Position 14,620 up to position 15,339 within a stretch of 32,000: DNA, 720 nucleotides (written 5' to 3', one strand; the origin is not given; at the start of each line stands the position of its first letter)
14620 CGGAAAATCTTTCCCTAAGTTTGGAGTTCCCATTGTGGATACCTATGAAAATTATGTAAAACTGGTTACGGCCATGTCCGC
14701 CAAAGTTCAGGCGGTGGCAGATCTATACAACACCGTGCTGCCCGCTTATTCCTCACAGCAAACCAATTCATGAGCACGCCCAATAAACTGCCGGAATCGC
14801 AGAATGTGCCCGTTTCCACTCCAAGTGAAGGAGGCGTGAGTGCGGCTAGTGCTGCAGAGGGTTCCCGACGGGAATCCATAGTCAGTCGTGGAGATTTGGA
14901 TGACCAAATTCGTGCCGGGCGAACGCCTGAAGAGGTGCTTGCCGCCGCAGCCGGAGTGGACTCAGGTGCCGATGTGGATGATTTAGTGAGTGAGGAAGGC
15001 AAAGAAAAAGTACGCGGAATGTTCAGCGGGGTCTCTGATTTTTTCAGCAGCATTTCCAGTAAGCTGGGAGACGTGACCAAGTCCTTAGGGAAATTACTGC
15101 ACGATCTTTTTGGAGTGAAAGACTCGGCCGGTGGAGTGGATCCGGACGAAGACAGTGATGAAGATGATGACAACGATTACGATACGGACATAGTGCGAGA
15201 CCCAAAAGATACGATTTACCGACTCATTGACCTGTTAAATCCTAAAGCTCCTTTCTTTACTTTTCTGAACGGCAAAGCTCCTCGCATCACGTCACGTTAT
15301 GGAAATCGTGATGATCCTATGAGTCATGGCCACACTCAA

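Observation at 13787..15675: Overlapping lytic transglycosylase + M23 peptidase pair lacking signal peptides but sharing an N-terminal module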

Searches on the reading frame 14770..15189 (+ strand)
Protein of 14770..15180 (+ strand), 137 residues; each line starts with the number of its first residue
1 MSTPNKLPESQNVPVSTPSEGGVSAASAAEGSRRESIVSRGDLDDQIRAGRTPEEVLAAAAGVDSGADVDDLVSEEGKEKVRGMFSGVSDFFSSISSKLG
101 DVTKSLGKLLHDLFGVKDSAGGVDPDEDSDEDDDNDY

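Call 26: find_homologous_proteins(query=A3, max_evalue=0.01)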
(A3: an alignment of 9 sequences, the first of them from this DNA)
Query A3 (9 sequences) (140 aa, profile of the alignment): 1 proteins with E <= 0.01 among 8000 candidates.
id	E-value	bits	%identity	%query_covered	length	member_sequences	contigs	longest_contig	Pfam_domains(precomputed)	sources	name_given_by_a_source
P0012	5.7e-47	178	29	84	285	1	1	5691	-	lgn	-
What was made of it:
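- Tried and rejected: Word-indexed profile search (call 26).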

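Call 28: search_protein_families(library=pfam, proteins=[P0012], max_evalue=0.01)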
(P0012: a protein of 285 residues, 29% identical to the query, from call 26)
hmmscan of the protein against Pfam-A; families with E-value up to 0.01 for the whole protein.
P0012 (285 aa): 0 families

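Call 32: search_protein_representatives(alignment_id=A3)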
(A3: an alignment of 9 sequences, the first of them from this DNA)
Query: 9 sequences, 151 profile positions. Proteins with E-value up to 0.001 (for the whole library): 28; up to 1e-10: 22; up to 1e-30: 5. The best 28 are listed.
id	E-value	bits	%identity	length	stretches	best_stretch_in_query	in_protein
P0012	1.8e-47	177.6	-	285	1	1-145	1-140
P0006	3.0e-40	154.2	-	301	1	1-151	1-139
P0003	8.3e-38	146.3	-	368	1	1-151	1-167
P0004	1.6e-33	132.4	-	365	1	2-146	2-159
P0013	5.5e-31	124.1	-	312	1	1-148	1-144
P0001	2.1e-29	119.0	-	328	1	1-151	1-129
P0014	7.8e-25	104.2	-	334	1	1-151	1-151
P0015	2.4e-24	102.5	-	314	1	1-138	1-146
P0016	1.4e-19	87.1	-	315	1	1-131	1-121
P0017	2.4e-18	83.1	-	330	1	5-146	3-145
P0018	4.9e-17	78.9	-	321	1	9-140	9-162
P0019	8.2e-15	71.6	-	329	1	1-150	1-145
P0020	2.5e-14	70.0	-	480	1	9-129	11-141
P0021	3.1e-14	69.8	-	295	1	4-131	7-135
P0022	5.5e-14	69.0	-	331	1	2-148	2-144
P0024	1.8e-13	67.3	-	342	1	11-141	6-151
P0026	3.9e-12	62.9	-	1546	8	19-142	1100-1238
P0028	1.2e-11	61.3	-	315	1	10-141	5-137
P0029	7.5e-11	58.8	-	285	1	17-141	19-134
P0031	3.4e-07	46.9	-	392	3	82-119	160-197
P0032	7.3e-05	39.3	-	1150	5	83-119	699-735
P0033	1.6e-04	38.2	-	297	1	6-128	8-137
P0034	2.5e-04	37.6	-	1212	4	86-120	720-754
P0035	7.5e-04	36.0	-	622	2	52-118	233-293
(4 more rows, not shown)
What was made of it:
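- All strong hits carry the module at residues 1 to about 145 (call 32).
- Tried and rejected: The exhaustive HMM search (call 32) replaced it.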

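Call 35: search_protein_families(library=pfam, proteins=[P0017, P0020, P0019, P0022, P0028, P0029, P0012, P0013, P0024, P0033], max_evalue=1)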
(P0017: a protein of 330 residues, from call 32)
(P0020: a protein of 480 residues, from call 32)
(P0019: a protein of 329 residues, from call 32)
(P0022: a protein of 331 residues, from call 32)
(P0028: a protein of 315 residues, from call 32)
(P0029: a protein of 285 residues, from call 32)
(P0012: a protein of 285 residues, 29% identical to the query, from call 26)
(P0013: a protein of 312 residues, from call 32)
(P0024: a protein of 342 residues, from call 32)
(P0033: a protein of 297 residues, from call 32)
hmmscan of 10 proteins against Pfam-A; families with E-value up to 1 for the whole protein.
P0017 (330 aa): 3 families
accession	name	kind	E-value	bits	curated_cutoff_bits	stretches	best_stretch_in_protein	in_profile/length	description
PF01832.25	Glucosaminidase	-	1.1e-30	107.3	30.2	1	196-326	5-122/123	Mannosyl-glycoprotein endo-beta-N-acetylglucosaminidase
PF13406.11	SLT_2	-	0.0011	18.7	24.3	1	155-224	37-106/292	Transglycosylase SLT domain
PF19258.4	KxYKxGKxW_sig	-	0.066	13.6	23.6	1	94-113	12-31/41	KxYKxGKxW signal peptide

P0020 (480 aa): 3 families
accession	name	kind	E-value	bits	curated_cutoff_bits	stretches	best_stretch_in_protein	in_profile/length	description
PF01832.25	Glucosaminidase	-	2e-29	103.2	30.2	1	180-300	2-121/123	Mannosyl-glycoprotein endo-beta-N-acetylglucosaminidase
PF01551.29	Peptidase_M23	-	2.9e-19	69.5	28.7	1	353-458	2-96/96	Peptidase family M23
PF13406.11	SLT_2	-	0.007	16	24.3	1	173-215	68-110/292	Transglycosylase SLT domain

P0019 (329 aa): 0 families

P0022 (331 aa): 1 family
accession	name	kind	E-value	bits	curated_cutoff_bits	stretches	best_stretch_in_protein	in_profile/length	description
PF00877.26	NLPC_P60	-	0.039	14.4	23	1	201-270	13-72/105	NlpC/P60 family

P0028 (315 aa): 0 families

P0029 (285 aa): 1 family
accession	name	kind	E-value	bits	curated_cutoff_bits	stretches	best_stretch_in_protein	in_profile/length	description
PF00877.26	NLPC_P60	-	0.11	13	23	1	169-237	12-72/105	NlpC/P60 family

P0012 (285 aa): 2 families
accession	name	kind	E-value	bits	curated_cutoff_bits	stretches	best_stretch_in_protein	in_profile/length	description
PF05722.18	Ustilago_mating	-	0.12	12.8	28.1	1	90-132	63-104/210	Ustilago B locus mating-type protein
PF22618.1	RskA_N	-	0.41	11.3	27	0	29-52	12-35/48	Anti-sigma-K factor RskA, N-terminal domain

P0013 (312 aa): 1 family
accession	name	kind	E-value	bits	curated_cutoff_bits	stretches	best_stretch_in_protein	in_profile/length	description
PF01551.29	Peptidase_M23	-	2.8e-15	56.7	28.7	1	199-287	2-95/96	Peptidase family M23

P0024 (342 aa): 3 families
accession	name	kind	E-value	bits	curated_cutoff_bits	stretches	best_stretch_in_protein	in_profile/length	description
PF01832.25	Glucosaminidase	-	6.6e-32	111.2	30.2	1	203-335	5-123/123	Mannosyl-glycoprotein endo-beta-N-acetylglucosaminidase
PF13406.11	SLT_2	-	0.002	17.8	24.3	1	167-234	44-109/292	Transglycosylase SLT domain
PF05564.17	Auxin_repressed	-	0.18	12.9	25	1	23-111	7-95/117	Dormancy/auxin associated protein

P0033 (297 aa): 3 families
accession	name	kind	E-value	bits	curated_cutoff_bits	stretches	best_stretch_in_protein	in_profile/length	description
PF01832.25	Glucosaminidase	-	6.9e-27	95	30.2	1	175-291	2-120/123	Mannosyl-glycoprotein endo-beta-N-acetylglucosaminidase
PF13406.11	SLT_2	-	0.00065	19.4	24.3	1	148-219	48-119/292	Transglycosylase SLT domain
PF22313.1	DIP0205-like_N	-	0.2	12.1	27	1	137-162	26-51/57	DIP0205-like, N-terminal domain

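Call 36: find_encoding_contigs(protein=P0028, flank=8000, max_places=3)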
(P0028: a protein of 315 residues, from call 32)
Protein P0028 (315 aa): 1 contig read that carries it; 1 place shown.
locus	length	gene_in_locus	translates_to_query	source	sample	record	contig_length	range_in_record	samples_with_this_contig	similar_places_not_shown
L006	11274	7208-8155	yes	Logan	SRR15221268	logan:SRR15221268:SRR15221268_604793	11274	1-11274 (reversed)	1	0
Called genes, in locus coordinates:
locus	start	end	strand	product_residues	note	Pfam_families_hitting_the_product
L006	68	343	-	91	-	PF00216:Bac_DNA_binding, PF18291:HU-HIG (weak), PF14908:HU-CCDC81_euk_1 (weak)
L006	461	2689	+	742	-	PF01751:Toprim, PF01131:Topoisom_bac, PF01396:Zn_ribbon_Top1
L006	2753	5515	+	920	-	-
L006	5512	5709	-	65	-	-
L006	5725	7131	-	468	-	PF02878:PGM_PMM_I, PF02879:PGM_PMM_II, PF02880:PGM_PMM_III, PF00408:PGM_PMM_IV (weak)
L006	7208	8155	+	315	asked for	-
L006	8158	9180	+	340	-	PF01832:Glucosaminidase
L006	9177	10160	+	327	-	PF01551:Peptidase_M23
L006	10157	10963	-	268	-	PF02540:NAD_synthase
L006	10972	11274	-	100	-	?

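Call 37: find_encoding_contigs(protein=P0020, flank=8000, max_places=3)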
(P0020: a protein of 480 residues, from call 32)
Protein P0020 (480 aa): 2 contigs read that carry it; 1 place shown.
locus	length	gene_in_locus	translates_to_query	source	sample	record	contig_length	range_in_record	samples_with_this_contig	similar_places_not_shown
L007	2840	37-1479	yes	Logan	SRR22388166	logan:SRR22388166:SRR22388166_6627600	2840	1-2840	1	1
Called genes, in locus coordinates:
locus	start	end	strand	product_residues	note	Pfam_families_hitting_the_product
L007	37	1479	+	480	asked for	PF01832:Glucosaminidase, PF01551:Peptidase_M23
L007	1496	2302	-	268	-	PF02540:NAD_synthase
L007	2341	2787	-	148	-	PF01668:SmpB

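Call 52: search_solved_structures(query=A4, max_evalue=10, show_alignments=2)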
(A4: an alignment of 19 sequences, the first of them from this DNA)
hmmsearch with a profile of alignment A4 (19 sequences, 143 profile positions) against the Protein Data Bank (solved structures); distinct sequences matched with E-value up to 10: 9.
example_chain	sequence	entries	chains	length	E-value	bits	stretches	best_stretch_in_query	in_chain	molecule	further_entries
8etq_A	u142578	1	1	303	1.5e-09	41.5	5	19-49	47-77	k-cTRP5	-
7a23_n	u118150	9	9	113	0.12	15.9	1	40-111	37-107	P2 | Uncharacterized protein At2g27730, mitochondrial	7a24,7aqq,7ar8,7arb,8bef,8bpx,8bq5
4dvz_A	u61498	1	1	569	0.27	14.7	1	32-114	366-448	Cytotoxicity-associated immunodominant antigen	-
5zvm_A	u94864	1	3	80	0.44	14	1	53-108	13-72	Spike glycoprotein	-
2bez_C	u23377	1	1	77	0.44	14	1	53-108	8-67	Spike glycoprotein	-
7zr2_A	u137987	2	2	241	0.68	13.4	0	78-108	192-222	Spike protein S2',Chimeric protein mimic of SARS-CoV-2 Spike HR1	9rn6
1r7c_A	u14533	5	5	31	1.1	12.7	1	97-118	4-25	Genome polyprotein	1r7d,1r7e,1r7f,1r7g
1th1_C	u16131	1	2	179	1.2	12.6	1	8-70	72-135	Adenomatous polyposis coli protein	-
7wxz_A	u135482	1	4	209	1.5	12.3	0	78-108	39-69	Spike protein S2'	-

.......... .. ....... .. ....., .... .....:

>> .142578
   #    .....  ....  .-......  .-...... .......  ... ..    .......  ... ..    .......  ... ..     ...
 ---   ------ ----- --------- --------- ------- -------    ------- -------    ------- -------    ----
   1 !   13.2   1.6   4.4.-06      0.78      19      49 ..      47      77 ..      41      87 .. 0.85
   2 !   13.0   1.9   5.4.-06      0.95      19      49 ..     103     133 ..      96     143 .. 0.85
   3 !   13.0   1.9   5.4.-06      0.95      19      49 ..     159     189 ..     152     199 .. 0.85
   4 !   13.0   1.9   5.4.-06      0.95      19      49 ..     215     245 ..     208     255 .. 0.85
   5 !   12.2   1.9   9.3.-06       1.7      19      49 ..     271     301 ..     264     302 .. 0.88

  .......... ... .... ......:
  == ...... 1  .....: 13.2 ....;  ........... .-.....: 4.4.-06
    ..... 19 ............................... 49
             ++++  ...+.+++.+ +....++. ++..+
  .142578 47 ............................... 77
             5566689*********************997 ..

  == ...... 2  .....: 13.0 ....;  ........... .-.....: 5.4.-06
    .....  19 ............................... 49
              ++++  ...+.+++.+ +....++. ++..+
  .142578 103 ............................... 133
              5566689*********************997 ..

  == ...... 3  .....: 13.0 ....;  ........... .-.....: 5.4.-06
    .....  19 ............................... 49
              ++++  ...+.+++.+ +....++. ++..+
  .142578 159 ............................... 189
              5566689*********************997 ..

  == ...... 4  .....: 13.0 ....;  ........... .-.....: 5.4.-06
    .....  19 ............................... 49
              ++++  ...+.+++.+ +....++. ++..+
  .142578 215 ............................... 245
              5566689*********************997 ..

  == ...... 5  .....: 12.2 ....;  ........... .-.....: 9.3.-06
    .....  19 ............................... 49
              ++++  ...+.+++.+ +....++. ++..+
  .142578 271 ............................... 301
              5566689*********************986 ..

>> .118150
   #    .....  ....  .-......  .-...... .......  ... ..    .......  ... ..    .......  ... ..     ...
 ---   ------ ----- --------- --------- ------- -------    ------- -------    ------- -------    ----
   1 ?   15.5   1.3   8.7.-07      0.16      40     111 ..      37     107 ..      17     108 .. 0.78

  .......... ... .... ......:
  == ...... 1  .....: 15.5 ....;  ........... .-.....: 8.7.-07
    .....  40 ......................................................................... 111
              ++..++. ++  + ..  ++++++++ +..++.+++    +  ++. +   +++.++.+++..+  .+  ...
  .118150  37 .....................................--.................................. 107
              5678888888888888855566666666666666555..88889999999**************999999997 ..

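Call 53: search_protein_families(library=pfam, proteins=[window:14770-15180:+, P0026, P0031], max_evalue=10)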
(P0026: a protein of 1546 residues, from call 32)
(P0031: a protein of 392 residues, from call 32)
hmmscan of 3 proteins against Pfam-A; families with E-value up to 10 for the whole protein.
seq(137 aa): 0 families

P0026 (1546 aa): 11 families
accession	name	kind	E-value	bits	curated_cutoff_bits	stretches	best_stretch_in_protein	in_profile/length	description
PF02033.23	RBFA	-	2.4e-14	54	34.7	0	180-230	16-66/105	Ribosome-binding factor A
PF16322.10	Tub_N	-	1.2e-09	39.3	28.4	9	1227-1305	101-183/193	Tubby N-terminal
PF18953.6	SAP_new25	-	9.5e-07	28.8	26.3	0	50-68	11-29/51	SAP domain-containing new25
PF02037.33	SAP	-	1.2e-05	25.2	23.9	0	50-63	8-21/37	SAP domain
PF18862.6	ApeA_NTD1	-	0.00011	22.2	25.5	0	187-227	135-175/271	ApeA N-terminal domain 1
PF01817.26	CM_2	-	0.00015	22.4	27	0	40-66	38-64/80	Chorismate mutase type II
PF23454.1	Zn_ribbon_Brz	-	0.04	14.9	27.9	0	113-144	24-56/58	Transcriptional regulator Brz zinc beta ribbon domain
PF00765.23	Autoind_synth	-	0.079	12.9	24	0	136-156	44-64/183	Autoinducer synthase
PF15163.11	Meiosis_expr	-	0.19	12.9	27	0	183-237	15-69/75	Meiosis-expressed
PF22179.2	RickCE_cat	-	0.55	11.1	27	0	1240-1282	27-71/102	RickCE-like, catalytic domain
PF18043.6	T4_Rnl2_C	-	5.9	7.7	27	0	168-188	21-41/82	T4 RNA ligase 2 C-terminal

P0031 (392 aa): 5 families
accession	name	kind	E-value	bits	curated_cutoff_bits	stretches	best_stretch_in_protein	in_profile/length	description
PF01594.21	AI-2E_transport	-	0.00011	22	34.3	1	62-145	65-144/327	AI-2E family transporter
PF08623.16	TIP120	-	0.055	13.8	25.9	1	238-352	40-156/166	TATA-binding protein interacting (TIP20)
PF04691.17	ApoC-I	-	0.67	10.3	28.3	1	185-200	38-53/61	Apolipoprotein C-I (ApoC-1)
PF22533.2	WIV_dom_3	-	1.7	9.3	27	1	24-107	14-81/85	Protein P1-like, WIV domain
PF12699.13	phiKZ_IP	-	4.7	6.7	27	0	9-37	94-122/387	phiKZ-like phage internal head proteins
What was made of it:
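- Tried and rejected: Module against PDB and Pfam (calls 52, 53).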

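Call 58: find_encoding_contigs(protein=P0017, flank=10000, max_places=3)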
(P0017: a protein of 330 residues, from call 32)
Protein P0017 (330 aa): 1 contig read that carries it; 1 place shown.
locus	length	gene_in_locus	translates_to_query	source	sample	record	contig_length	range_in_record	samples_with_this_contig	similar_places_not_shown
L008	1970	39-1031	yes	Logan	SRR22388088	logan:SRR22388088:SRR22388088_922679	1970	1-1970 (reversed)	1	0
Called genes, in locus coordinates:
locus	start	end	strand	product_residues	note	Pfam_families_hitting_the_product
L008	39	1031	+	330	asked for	PF01832:Glucosaminidase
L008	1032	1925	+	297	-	PF01551:Peptidase_M23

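Call 59: find_encoding_contigs(protein=P0019, flank=10000, max_places=3)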
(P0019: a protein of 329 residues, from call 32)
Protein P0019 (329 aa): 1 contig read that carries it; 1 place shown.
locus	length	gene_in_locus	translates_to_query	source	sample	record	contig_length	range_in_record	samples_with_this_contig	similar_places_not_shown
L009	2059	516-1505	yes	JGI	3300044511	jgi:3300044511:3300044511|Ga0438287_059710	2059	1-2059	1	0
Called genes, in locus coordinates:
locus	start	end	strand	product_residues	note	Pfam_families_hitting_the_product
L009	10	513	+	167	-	PF19489:SLT_4 (weak)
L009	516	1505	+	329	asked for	-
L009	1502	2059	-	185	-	?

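Call 71: search_protein_families(library=phrogs, proteins=[P0012, P0019, P0031, P0035], max_evalue=0.01)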
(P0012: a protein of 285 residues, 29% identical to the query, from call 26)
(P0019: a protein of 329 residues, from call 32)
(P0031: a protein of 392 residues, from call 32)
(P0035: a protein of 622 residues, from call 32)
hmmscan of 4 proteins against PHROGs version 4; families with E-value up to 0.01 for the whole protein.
P0012 (285 aa): 0 families

P0019 (329 aa): 0 families

P0031 (392 aa): 31 families (the best 25 are shown)
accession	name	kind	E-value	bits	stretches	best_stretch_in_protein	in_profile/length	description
phrog_1272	-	tail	6.2e-82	277.1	2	124-376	1329-1583/1606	tail length tape measure protein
phrog_58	-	tail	1.3e-34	120.9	1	10-383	733-1052/1544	tail length tape measure protein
phrog_5493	-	tail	4.9e-28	99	1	7-377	743-1081/1102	tail length tape measure protein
phrog_28918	-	unknown function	6.9e-25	87.9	1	54-327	1001-1277/1445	-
phrog_5448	-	tail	1.8e-24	85.9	2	33-161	1805-1933/3103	tail length tape measure protein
phrog_305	-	tail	8.8e-21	75.2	3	119-229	597-697/1001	tail length tape measure protein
phrog_1686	-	tail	3.3e-19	69.3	1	208-344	1025-1163/1224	tail length tape measure protein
phrog_4372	-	tail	2.2e-17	62.8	2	193-315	1436-1559/1681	tail length tape measure protein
phrog_1204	-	tail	2.9e-17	62.9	2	210-353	1268-1405/1483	tail protein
phrog_4200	-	tail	2.8e-14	53.6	1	2-387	273-723/732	tail length tape measure protein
phrog_38386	-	unknown function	1.2e-11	43.5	2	145-290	988-1129/1703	-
phrog_28752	-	unknown function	2.2e-09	37.5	1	216-342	492-613/671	-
phrog_26805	-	unknown function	9.3e-09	35.1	1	217-312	507-601/697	-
phrog_1535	-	tail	5e-08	32.6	1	6-194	863-1044/1152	tail length tape measure protein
phrog_5218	-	unknown function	2.4e-07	30.2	1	206-321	1316-1432/1599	-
phrog_167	-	tail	0.00052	18.8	1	8-253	790-1008/1555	tail length tape measure protein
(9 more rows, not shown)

P0035 (622 aa): 10 families
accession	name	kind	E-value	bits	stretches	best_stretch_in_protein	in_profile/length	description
phrog_1535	-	tail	1.8e-05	24.1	1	209-301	947-1029/1152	tail length tape measure protein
phrog_1272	-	tail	1.8e-05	23.6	1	217-297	801-884/1606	tail length tape measure protein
phrog_4200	-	tail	2.1e-05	24.2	1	217-301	451-528/732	tail length tape measure protein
phrog_167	-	tail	2.8e-05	23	0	215-299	913-994/1555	tail length tape measure protein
phrog_4704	-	tail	9.4e-05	22.2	1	190-293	120-200/625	tail length tape measure protein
phrog_4070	-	tail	0.0002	20.6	0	219-326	297-399/989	tail length tape measure protein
phrog_58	-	tail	0.0015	17.9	0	450-521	855-905/1544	tail length tape measure protein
phrog_8927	-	tail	0.0029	16.7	1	213-301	799-872/1619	tail length tape measure protein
phrog_4372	-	tail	0.0033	15.9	0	223-297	524-601/1681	tail length tape measure protein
phrog_5448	-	tail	0.005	14.7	0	221-294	1512-1586/3103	tail length tape measure protein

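Call 88: search_protein_families(library=phrogs, proteins=[P0032, P0034], max_evalue=0.00001)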
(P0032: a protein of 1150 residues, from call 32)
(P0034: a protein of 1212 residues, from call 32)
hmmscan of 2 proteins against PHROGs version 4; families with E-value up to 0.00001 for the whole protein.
P0032 (1150 aa): 37 families (the best 25 are shown)
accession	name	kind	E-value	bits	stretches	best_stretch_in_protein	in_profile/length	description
phrog_1272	-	tail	8.3e-149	498.8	5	882-1119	1329-1571/1606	tail length tape measure protein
phrog_5493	-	tail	3e-79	268.6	4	15-340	34-363/1102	tail length tape measure protein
phrog_1533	-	tail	1.6e-65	222.5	1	20-451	220-640/1688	tail length tape measure protein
phrog_58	-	tail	4e-61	208.8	2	815-1084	750-1004/1544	tail length tape measure protein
phrog_9696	-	tail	3.6e-59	201.6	1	20-446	51-471/1415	tail length tape measure protein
phrog_4704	-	tail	1.3e-55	190.2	1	31-460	198-616/625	tail length tape measure protein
phrog_991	-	tail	9.3e-51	173.6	1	17-657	253-822/1966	tail length tape measure protein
phrog_28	-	tail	6.1e-47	161.9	1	25-388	259-616/1228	tail length tape measure protein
phrog_19074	-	unknown function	3.4e-45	155.4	1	30-396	131-488/1384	-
phrog_167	-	tail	3.4e-44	152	2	20-854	263-987/1555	tail length tape measure protein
phrog_5448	-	tail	2.4e-38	131.9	2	533-878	1585-1947/3103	tail length tape measure protein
phrog_1204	-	tail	1.5e-37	130.1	1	369-1101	704-1420/1483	tail protein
phrog_305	-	tail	2.5e-34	120.1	2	872-1070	553-747/1001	tail length tape measure protein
phrog_5218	-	unknown function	5e-34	118.7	1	24-445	205-600/1599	-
phrog_16692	-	unknown function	5.7e-30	105.5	1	18-478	147-566/1107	-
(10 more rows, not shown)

P0034 (1212 aa): 22 families
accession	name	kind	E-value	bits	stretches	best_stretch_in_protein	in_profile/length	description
phrog_167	-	tail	2.6e-73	248.5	3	989-1137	1290-1424/1555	tail length tape measure protein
phrog_4197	-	tail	3.9e-56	191.6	3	936-1201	1409-1627/1783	tail length tape measure protein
phrog_5448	-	tail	1.4e-49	169.2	3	1036-1155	2615-2733/3103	tail length tape measure protein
phrog_4070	-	tail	7e-45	154.5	3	1009-1137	740-865/989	tail length tape measure protein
phrog_305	-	tail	1.2e-32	114.5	1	18-617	101-661/1001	tail length tape measure protein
phrog_6090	-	tail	2.8e-32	112.4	2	797-930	1020-1162/1853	tail length tape measure protein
phrog_934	-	tail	3.4e-28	98.7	3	860-929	938-1011/1988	tail length tape measure protein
phrog_8537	-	unknown function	6.4e-27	95.8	1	997-1137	119-260/384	-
phrog_971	-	lysis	2.6e-25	90.3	1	718-1138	666-1055/1338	endolysin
phrog_1535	-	tail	3.7e-24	86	2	228-679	688-1009/1152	tail length tape measure protein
phrog_7025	-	tail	1.9e-23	82.6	2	1043-1179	2372-2505/2880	tail length tape measure protein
phrog_8927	-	tail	2.1e-22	80.1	1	94-914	288-968/1619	tail length tape measure protein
phrog_58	-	tail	4.2e-22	79.4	0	52-607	279-945/1544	tail length tape measure protein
phrog_11489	-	unknown function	7.2e-18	65.1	1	1003-1133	1461-1595/1717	-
phrog_4200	-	tail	1.1e-16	61.5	1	526-856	240-539/732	tail length tape measure protein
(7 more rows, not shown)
